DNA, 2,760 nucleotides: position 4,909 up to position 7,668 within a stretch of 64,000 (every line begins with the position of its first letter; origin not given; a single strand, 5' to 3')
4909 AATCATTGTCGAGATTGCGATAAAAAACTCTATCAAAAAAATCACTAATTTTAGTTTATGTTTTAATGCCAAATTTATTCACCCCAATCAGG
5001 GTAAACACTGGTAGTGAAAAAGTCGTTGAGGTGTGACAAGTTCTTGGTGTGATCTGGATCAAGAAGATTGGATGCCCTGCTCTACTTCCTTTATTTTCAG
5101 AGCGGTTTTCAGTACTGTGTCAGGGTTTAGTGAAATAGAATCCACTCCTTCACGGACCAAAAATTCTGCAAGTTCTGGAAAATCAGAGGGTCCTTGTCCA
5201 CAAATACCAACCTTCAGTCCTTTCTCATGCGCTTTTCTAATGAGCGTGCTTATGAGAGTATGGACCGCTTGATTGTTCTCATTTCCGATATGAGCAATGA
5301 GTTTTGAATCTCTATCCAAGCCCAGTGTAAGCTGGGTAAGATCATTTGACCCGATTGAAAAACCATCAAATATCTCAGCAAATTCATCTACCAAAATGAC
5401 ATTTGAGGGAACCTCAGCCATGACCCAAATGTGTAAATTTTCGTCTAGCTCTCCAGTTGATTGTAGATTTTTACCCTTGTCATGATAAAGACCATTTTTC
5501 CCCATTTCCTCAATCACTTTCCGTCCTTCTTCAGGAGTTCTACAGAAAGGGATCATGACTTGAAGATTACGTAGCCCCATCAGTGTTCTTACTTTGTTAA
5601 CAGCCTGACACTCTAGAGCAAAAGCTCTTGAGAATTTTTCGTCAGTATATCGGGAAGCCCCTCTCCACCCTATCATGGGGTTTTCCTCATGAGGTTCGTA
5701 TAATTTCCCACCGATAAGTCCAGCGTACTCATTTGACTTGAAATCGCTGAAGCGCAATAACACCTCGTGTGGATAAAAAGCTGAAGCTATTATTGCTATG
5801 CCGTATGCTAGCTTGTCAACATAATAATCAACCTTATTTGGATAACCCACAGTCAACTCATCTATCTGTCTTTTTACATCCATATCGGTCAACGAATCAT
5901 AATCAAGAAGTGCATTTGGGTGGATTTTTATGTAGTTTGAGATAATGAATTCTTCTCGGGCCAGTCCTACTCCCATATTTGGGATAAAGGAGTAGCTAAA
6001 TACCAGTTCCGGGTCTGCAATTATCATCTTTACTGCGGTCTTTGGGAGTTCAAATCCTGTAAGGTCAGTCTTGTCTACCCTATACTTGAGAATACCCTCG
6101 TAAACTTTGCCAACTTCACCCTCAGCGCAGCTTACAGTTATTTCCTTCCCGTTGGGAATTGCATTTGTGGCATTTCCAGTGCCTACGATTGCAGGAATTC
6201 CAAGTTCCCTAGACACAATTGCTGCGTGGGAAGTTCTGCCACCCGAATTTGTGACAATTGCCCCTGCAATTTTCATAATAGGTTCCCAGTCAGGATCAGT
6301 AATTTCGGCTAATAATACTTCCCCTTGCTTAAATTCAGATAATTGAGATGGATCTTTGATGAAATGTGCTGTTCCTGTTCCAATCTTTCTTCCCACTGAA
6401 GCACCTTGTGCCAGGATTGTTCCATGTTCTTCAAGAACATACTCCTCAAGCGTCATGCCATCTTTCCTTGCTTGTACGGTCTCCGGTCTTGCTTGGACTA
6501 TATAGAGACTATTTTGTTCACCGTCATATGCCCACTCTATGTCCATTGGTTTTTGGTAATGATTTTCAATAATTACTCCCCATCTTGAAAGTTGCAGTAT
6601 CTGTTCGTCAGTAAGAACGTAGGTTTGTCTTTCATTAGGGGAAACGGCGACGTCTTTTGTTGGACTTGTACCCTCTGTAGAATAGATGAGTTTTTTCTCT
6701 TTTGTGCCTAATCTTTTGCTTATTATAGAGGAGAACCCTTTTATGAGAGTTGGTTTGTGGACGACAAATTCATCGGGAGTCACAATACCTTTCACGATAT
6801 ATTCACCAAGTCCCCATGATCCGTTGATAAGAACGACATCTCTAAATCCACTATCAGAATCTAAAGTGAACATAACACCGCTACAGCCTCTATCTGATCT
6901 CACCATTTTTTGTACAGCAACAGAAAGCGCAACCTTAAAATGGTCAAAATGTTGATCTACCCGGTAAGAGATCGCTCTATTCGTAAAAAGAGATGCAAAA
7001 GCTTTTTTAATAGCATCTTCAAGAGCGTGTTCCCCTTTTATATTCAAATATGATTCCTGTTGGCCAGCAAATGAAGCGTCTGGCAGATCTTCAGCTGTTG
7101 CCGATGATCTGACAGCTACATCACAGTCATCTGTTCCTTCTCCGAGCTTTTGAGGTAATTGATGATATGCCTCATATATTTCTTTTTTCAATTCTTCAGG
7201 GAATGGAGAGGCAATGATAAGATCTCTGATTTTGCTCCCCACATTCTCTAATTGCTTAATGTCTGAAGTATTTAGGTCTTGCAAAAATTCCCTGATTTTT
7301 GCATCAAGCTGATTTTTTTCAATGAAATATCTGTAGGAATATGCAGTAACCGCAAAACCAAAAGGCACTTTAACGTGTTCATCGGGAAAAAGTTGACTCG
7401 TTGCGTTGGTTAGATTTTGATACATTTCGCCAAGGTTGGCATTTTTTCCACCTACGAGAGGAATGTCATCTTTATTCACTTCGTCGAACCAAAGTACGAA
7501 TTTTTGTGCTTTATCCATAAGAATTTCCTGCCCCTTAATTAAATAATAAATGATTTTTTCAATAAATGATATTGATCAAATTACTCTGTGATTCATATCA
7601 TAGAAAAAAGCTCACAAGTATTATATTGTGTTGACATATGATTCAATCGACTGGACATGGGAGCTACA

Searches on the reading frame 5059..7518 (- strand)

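Call 61: search_protein_families(library=ncbifam, proteins=[window:5059-7518:-], max_evalue=1e-10)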
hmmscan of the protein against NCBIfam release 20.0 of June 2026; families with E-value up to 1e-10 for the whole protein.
window:5059-7518:- (819 aa): 26 families (the best 25 are shown)
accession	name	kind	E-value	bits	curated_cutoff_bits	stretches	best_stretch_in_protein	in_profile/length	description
NF005057.0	PRK06464.1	equivalog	0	1138.5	598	1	3-816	2-792/798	phosphoenolpyruvate synthase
TIGR01418.1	PEP_synth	equivalog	0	1109.9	739.75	1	8-814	2-784/784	pyruvate, water dikinase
NF004878.0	PRK06241.1-3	subfamily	3.2e-110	369.6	945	2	5-347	2-312/891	phosphoenolpyruvate synthase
NF004877.0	PRK06241.1-2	subfamily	1.5e-97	327.9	866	2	5-347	2-313/869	phosphoenolpyruvate synthase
NF004879.0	PRK06241.1-4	equivalog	6e-91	305.9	976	2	6-347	3-313/868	phosphoenolpyruvate synthase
NF041857.1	RIF_Ptrans_rph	equivalog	4.6e-90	303.2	999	2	7-347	2-311/864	rifamycin-inactivating phosphotransferase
NF052631.1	prodigiosin_PigC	equivalog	3.5e-74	250.2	1300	2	47-354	29-305/883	prodigiosin ligase PigC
NF052632.1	undecylprod_RedH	equivalog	8.7e-70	235.7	1350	2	10-365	5-312/880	undecylprodigiosin ligase RedH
NF004881.0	PRK06241.2-2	equivalog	1.2e-65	222.4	883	2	49-350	34-314/898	phosphoenolpyruvate synthase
NF004880.0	PRK06241.2-1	equivalog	5.5e-65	219.8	972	2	6-254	2-224/837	phosphoenolpyruvate synthase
NF004883.0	PRK06241.2-4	equivalog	1.3e-63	215.6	1063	2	33-359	36-340/928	phosphoenolpyruvate synthase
NF000283.1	RPH_KJ151292.1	equivalog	9.5e-63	212.7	1700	2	8-348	6-315/865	rifamycin-inactivating phosphotransferase Rph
TIGR01417.1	PTS_I_fam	equivalog_domain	1.8e-41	142.2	341.7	2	608-812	346-539/565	phosphoenolpyruvate--protein phosphotransferase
NF004882.0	PRK06241.2-3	equivalog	3.1e-36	124.8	850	2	129-247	96-210/827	phosphoenolpyruvate synthase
TIGR01828.1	pyru_phos_dikin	equivalog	4.5e-34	117.6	843.45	0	602-799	643-850/865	pyruvate, phosphate dikinase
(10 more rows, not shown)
